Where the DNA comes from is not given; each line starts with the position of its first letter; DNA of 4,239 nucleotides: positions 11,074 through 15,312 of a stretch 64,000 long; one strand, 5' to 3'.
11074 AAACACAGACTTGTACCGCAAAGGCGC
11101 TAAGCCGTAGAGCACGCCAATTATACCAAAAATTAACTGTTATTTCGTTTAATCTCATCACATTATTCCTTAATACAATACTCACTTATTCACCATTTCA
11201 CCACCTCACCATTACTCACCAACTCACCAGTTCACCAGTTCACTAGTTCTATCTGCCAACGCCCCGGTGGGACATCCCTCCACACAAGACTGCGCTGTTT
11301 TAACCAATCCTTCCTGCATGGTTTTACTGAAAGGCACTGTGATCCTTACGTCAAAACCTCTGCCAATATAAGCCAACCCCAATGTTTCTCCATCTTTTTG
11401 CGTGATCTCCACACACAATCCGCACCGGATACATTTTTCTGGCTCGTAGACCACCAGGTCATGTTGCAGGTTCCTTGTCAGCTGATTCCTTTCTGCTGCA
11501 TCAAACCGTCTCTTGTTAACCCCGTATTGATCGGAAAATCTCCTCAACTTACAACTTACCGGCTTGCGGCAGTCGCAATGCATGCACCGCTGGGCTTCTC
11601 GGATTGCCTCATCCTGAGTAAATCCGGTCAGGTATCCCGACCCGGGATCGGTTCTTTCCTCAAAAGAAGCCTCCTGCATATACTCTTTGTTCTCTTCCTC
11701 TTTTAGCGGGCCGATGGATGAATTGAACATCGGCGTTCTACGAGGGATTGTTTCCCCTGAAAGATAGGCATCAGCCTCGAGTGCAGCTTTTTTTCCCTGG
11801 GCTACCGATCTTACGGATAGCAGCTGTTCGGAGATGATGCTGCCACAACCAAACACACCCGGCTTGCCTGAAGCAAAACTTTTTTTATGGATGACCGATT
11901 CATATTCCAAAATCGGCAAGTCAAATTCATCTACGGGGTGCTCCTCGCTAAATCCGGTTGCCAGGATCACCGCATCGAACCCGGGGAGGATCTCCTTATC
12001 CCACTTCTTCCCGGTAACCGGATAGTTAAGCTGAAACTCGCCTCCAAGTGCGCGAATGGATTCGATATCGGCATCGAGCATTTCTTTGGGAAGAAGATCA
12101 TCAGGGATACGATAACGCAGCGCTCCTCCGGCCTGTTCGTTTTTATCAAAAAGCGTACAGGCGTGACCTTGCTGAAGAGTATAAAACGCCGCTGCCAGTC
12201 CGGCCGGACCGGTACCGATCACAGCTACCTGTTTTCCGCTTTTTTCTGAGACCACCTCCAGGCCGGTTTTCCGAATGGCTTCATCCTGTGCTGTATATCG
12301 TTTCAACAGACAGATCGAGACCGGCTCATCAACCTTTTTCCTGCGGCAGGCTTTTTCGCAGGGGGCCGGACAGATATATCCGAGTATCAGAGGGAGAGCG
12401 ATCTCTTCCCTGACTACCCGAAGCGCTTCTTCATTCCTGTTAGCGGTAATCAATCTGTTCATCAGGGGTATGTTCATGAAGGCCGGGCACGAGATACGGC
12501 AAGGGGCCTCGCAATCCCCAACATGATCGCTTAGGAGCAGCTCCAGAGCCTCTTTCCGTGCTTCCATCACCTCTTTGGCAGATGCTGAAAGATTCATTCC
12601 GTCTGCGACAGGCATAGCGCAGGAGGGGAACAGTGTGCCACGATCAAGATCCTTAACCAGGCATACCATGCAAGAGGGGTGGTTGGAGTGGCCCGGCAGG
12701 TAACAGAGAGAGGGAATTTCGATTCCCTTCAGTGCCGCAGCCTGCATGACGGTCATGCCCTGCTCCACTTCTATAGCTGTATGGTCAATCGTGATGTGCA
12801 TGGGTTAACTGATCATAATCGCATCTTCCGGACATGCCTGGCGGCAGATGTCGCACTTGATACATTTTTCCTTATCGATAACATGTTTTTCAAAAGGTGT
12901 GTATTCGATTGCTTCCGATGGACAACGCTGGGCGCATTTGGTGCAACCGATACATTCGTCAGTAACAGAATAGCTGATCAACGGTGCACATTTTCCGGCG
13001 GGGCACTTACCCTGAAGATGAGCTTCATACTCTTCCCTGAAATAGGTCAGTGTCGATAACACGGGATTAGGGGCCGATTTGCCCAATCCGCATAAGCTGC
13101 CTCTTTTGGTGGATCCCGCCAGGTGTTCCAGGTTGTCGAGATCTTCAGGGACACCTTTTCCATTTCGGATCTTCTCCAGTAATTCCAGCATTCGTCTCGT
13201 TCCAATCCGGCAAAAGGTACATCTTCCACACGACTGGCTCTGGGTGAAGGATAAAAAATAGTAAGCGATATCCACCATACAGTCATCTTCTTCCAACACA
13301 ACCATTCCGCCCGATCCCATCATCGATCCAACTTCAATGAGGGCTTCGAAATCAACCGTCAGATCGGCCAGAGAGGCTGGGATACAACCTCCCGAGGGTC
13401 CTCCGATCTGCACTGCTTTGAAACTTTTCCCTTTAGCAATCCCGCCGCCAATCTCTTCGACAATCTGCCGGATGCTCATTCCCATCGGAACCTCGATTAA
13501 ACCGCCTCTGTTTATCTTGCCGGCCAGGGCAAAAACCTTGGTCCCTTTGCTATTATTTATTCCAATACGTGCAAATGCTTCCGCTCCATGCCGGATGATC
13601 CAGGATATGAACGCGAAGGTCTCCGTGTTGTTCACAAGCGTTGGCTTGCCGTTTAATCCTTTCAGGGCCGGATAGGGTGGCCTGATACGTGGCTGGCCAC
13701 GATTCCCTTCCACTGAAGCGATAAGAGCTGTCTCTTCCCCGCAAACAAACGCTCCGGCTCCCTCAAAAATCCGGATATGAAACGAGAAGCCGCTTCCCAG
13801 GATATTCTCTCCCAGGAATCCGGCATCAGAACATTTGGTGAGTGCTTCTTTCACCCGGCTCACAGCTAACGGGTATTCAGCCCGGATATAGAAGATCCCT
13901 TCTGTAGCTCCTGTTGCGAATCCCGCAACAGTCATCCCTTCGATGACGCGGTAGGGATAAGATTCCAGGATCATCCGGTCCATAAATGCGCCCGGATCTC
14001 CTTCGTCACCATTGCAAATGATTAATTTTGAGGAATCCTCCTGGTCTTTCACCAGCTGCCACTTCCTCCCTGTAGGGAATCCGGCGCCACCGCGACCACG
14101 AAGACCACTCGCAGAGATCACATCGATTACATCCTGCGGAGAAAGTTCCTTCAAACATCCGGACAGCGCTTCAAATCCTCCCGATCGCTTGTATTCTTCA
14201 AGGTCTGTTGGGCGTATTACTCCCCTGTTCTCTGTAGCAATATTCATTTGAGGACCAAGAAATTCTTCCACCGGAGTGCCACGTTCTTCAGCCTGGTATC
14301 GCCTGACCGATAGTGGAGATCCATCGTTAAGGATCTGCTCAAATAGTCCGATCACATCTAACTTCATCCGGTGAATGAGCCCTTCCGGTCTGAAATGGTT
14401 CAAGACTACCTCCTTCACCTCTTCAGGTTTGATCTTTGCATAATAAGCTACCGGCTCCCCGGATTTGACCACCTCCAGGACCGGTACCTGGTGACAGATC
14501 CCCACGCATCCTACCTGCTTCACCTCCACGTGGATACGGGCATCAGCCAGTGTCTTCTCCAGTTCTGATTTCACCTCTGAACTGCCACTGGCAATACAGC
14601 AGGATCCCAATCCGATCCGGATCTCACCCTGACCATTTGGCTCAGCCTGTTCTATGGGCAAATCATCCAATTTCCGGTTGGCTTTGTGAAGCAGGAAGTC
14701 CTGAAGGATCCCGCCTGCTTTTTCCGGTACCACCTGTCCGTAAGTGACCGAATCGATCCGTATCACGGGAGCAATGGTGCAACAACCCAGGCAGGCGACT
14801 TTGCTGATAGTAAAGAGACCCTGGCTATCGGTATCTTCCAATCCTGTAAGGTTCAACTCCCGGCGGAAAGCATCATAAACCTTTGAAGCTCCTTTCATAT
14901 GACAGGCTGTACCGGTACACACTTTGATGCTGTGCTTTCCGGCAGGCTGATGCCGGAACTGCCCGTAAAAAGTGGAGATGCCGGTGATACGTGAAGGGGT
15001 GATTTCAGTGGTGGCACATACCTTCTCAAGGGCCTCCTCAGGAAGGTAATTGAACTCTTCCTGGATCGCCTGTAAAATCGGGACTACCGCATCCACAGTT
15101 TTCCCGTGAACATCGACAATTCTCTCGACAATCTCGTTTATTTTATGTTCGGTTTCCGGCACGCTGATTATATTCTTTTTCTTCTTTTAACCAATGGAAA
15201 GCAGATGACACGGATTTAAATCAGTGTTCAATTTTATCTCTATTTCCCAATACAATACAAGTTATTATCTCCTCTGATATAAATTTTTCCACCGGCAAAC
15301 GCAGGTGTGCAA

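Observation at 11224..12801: StnC/NfnA-like flavoprotein with an apparently clean deletion of the NAD(P)H-binding domain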

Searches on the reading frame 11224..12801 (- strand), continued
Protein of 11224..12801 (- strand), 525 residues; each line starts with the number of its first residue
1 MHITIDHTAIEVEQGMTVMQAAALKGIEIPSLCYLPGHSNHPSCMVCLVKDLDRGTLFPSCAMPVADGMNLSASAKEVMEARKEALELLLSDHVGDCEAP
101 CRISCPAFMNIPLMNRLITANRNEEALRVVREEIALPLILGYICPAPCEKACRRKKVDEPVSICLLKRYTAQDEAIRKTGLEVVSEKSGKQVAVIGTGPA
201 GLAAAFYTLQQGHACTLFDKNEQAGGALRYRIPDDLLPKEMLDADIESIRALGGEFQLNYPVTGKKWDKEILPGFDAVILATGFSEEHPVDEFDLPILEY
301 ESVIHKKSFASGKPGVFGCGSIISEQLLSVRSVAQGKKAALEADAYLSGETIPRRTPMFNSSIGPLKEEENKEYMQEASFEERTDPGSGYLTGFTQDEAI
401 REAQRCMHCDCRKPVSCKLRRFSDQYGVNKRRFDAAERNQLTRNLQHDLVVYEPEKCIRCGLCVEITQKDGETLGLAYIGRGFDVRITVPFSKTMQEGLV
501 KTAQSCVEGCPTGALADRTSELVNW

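Call 57: find_encoding_contigs(protein=P0226, flank=10000, max_places=2)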
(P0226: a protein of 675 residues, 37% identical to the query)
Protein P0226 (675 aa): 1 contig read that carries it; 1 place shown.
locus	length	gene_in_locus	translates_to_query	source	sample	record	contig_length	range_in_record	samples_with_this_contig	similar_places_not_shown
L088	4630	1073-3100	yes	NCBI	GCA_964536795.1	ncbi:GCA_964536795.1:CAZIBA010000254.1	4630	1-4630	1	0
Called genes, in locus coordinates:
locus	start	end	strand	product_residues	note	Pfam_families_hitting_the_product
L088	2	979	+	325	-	?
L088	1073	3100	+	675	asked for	PF00070:Pyr_redox (faint), PF13510:Fer2_4, PF14691:Fer4_20, PF01262:AlaDh_PNT_C (faint), PF13241:NAD_binding_7 (faint), PF01266:DAO (weak), PF07992:Pyr_redox_2, PF13450:NAD_binding_8, +2 more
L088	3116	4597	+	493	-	PF13579:Glyco_trans_4_4, PF13439:Glyco_transf_4, PF00534:Glycos_transf_1, PF13692:Glyco_trans_1_4, PF13524:Glyco_trans_1_2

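Call 58: find_encoding_contigs(protein=P0170, flank=10000, max_places=2)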
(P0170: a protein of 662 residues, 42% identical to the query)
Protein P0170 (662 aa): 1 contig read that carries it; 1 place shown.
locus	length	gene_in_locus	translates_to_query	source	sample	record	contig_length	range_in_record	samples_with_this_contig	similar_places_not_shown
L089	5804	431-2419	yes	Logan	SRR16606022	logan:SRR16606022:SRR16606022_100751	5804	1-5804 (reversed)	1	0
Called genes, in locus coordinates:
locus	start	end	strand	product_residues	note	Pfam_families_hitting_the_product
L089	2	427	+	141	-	?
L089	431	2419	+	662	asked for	PF00111:Fer2 (weak), PF13510:Fer2_4, PF14691:Fer4_20, PF01266:DAO, PF07992:Pyr_redox_2, PF13450:NAD_binding_8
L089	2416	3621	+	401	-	-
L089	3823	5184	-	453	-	PF00072:Response_reg, PF00069:Pkinase, PF01636:APH (faint), PF07714:PK_Tyr_Ser-Thr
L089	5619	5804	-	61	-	?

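Call 59: find_encoding_contigs(protein=P0245, flank=10000, max_places=2)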
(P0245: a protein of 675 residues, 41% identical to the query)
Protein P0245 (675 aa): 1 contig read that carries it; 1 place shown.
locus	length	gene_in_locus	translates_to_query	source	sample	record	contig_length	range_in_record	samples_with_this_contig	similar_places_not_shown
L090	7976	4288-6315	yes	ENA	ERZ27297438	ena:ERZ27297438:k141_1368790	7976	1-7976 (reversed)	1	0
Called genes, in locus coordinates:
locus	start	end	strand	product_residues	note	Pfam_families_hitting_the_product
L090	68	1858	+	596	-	PF01011:PQQ (faint), PF13360:PQQ_2, PF13570:Beta-prop_ACSF4, PF13360:PQQ_2 (weak)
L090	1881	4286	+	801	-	PF01257:2Fe-2S_thioredx, PF01512:Complex1_51K, PF10589:NADH_4Fe-4S, PF00037:Fer4 (weak), PF13237:Fer4_10 (weak), PF14697:Fer4_21, PF00037:Fer4 (weak), PF12838:Fer4_7, +2 more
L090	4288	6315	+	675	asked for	PF13510:Fer2_4, PF14691:Fer4_20, PF01946:Thi4 (faint), PF01266:DAO, PF01593:Amino_oxidase (faint), PF03486:HI0933_like (faint), PF07992:Pyr_redox_2, PF13450:NAD_binding_8, +1 more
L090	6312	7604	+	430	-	PF13579:Glyco_trans_4_4, PF13439:Glyco_transf_4, PF00534:Glycos_transf_1, PF13692:Glyco_trans_1_4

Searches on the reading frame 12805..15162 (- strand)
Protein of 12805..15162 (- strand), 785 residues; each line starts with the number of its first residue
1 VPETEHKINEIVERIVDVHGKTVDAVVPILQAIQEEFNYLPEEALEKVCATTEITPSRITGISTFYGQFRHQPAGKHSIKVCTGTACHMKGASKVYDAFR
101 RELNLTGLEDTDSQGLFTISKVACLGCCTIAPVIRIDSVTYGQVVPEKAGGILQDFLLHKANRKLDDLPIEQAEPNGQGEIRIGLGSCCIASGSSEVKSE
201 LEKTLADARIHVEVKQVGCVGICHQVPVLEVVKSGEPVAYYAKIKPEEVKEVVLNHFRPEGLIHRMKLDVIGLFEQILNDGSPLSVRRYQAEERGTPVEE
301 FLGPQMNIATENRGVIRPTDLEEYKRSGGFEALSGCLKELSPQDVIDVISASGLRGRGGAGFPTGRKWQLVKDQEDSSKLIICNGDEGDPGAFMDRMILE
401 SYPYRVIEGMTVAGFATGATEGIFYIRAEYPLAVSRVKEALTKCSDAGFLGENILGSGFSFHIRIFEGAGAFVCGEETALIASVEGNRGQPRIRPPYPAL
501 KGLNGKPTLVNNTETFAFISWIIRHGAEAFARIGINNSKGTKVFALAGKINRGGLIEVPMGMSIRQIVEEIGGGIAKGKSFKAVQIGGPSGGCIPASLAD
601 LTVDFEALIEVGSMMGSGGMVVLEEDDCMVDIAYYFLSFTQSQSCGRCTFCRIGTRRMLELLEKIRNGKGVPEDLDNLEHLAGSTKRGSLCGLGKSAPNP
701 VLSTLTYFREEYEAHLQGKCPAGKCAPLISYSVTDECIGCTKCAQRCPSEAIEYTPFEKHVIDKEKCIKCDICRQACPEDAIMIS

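Call 3: search_protein_families(library=pfam, proteins=[window:12805-15162:-], max_evalue=0.01)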
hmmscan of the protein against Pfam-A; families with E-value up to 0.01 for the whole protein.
window:12805-15162:- (785 aa): 10 families
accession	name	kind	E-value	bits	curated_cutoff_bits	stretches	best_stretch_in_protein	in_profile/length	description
PF01257.25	2Fe-2S_thioredx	-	3e-49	167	24.8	2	13-155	2-143/145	Thioredoxin-like [2Fe-2S] ferredoxin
PF01512.22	Complex1_51K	-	1.2e-42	145.7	31.2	1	349-519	1-148/150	Nuo51 FMN-binding domain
PF10589.14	NADH_4Fe-4S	-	2.1e-31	108.1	23.5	1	631-715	1-85/85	NADH-ubiquinone oxidoreductase-F iron-sulfur binding region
PF14697.11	Fer4_21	-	1.9e-09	38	35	1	735-783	6-58/59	4Fe-4S dicluster domain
PF00037.32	Fer4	-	8.3e-09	35.3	21.1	2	761-782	2-23/24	4Fe-4S binding domain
PF13187.11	Fer4_9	-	1.3e-07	32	27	1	736-782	1-52/52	4Fe-4S dicluster domain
PF12838.12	Fer4_7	-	3.6e-07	31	27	1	737-781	2-52/52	4Fe-4S dicluster domain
PF10531.15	SLBB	-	2.1e-05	24.7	27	1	544-592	2-53/55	SLBB domain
PF13237.11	Fer4_10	-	3.9e-05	23.9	25.5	1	734-778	6-53/53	4Fe-4S dicluster domain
PF12797.12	Fer4_2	-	0.00071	19.8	24.5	1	759-779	2-22/22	4Fe-4S binding domain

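Call 4: search_protein_families(library=ncbifam, proteins=[window:12805-15162:-], max_evalue=0.01)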
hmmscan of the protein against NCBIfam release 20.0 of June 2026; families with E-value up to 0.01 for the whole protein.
window:12805-15162:- (785 aa): 67 families (the best 25 are shown)
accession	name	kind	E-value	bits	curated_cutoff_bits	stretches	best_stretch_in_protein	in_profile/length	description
TIGR01959.1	nuoF_fam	equivalog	1.4e-135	451.9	558.65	1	317-715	10-409/410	NADH-quinone oxidoreductase subunit NuoF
NF010120.0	PRK13596.1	equivalog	1.7e-103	346.4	389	1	319-717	18-418/433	NADH-quinone oxidoreductase subunit NuoF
NF008436.0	PRK11278.1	equivalog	2.2e-101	340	749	1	317-719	23-429/448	NADH-quinone oxidoreductase subunit NuoF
NF005722.0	PRK07539.1-2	equivalog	5.7e-39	133.7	141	1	8-154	9-154/157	NADH-quinone oxidoreductase subunit NuoE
NF004638.0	PRK05988.1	equivalog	3.7e-33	114.6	198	1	4-154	6-155/159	formate dehydrogenase subunit gamma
TIGR01958.1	nuoE_fam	subfamily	8.9e-33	113.5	142.4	1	21-156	13-147/148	NADH-quinone oxidoreductase subunit NuoE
NF005747.0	PRK07571.1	equivalog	3.3e-32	111.5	224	1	9-156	22-168/173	bidirectional hydrogenase complex protein HoxE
NF005725.0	PRK07539.1-5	equivalog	1.4e-28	99.8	220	1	5-155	22-170/174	NADH-quinone oxidoreductase subunit NuoE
NF005721.0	PRK07539.1-1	equivalog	1.8e-24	86.5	308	1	4-155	26-176/292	NADH-quinone oxidoreductase subunit NuoE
NF005724.0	PRK07539.1-4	equivalog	3.3e-23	82.8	280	1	19-163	35-179/240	NADH-quinone oxidoreductase subunit NuoE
NF005723.0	PRK07539.1-3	equivalog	2.9e-19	69.5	226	1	23-137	23-136/158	NADH-quinone oxidoreductase subunit NuoE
NF009040.0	PRK12373.1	equivalog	3.9e-18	66.4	514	1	20-158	33-171/400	NADH-quinone oxidoreductase subunit E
TIGR01944.1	rnfB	subfamily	2.4e-12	46.8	68.7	1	727-784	105-162/190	RnfABCDGE type electron transport complex subunit B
NF003454.1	PRK05035.1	equivalog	6.7e-12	44.7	345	1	338-443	119-221/556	electron transport complex subunit RsxC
NF058577.1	FdxA_fam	equivalog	1.2e-11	44.5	65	1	730-781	2-52/52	4Fe-4S ferredoxin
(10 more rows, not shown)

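Call 42: search_solved_structures(query=window:12805-15162:-, max_evalue=1e-20, show_alignments=1)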
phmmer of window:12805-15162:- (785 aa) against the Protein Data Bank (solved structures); distinct sequences matched with E-value up to 1e-20: 88 (the best 60 are shown).
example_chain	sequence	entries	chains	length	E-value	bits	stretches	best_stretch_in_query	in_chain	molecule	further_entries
9n5u_B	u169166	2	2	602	4.2e-206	689.7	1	181-784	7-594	NfnB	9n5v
9bov_B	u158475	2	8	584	1.6e-200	671.3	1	301-782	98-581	NADH dehydrogenase (Quinone)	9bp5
8oh5_B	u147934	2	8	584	4.4e-196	656.6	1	300-784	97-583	NAD-reducing hydrogenase subunit HoxF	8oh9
7q4v_B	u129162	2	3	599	6.2e-190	636.3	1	180-782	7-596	Iron hydrogenase HydB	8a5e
7t2r_B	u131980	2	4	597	5e-183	613.4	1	182-782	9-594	NiFe hydrogenase subunit B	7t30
7q4w_B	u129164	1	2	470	1e-178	599.1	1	321-782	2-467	Iron hydrogenase HydB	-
8a6t_B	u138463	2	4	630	4.7e-176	590.4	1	193-782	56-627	Electron bifurcating hydrogenase subunit HydB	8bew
7p5h_B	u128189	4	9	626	3.5e-172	577.6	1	319-783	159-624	Fe-hydrogenase, subunit beta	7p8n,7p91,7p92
9mqx_B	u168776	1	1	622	4.2e-167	560.8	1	181-783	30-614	NADH:ubiquinone oxidoreductase, NADH-binding (51 kD) subunit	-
6vw7_B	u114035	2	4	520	2.8e-111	376.2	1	269-712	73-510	NAD-dependent formate dehydrogenase beta subunit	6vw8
2fug_1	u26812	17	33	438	6.3e-104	351.8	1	320-722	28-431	NADH-quinone oxidoreductase chain 1 | NADH-QUINONE OXIDOREDUCTASE SUBUNIT 1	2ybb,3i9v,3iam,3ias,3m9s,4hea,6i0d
6hl2_B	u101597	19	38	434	5.8e-102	345.4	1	317-716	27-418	NADH-quinone oxidoreductase subunit F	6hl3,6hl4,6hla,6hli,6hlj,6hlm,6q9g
9fe7_B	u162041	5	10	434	5.8e-102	345.3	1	317-716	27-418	NADH-quinone oxidoreductase subunit F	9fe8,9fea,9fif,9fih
7q5y_C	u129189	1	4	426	6e-102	345.3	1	317-716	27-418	NADH-quinone oxidoreductase subunit F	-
6q9c_B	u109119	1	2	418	9.9e-102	344.6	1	317-715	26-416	NADH-quinone oxidoreductase subunit F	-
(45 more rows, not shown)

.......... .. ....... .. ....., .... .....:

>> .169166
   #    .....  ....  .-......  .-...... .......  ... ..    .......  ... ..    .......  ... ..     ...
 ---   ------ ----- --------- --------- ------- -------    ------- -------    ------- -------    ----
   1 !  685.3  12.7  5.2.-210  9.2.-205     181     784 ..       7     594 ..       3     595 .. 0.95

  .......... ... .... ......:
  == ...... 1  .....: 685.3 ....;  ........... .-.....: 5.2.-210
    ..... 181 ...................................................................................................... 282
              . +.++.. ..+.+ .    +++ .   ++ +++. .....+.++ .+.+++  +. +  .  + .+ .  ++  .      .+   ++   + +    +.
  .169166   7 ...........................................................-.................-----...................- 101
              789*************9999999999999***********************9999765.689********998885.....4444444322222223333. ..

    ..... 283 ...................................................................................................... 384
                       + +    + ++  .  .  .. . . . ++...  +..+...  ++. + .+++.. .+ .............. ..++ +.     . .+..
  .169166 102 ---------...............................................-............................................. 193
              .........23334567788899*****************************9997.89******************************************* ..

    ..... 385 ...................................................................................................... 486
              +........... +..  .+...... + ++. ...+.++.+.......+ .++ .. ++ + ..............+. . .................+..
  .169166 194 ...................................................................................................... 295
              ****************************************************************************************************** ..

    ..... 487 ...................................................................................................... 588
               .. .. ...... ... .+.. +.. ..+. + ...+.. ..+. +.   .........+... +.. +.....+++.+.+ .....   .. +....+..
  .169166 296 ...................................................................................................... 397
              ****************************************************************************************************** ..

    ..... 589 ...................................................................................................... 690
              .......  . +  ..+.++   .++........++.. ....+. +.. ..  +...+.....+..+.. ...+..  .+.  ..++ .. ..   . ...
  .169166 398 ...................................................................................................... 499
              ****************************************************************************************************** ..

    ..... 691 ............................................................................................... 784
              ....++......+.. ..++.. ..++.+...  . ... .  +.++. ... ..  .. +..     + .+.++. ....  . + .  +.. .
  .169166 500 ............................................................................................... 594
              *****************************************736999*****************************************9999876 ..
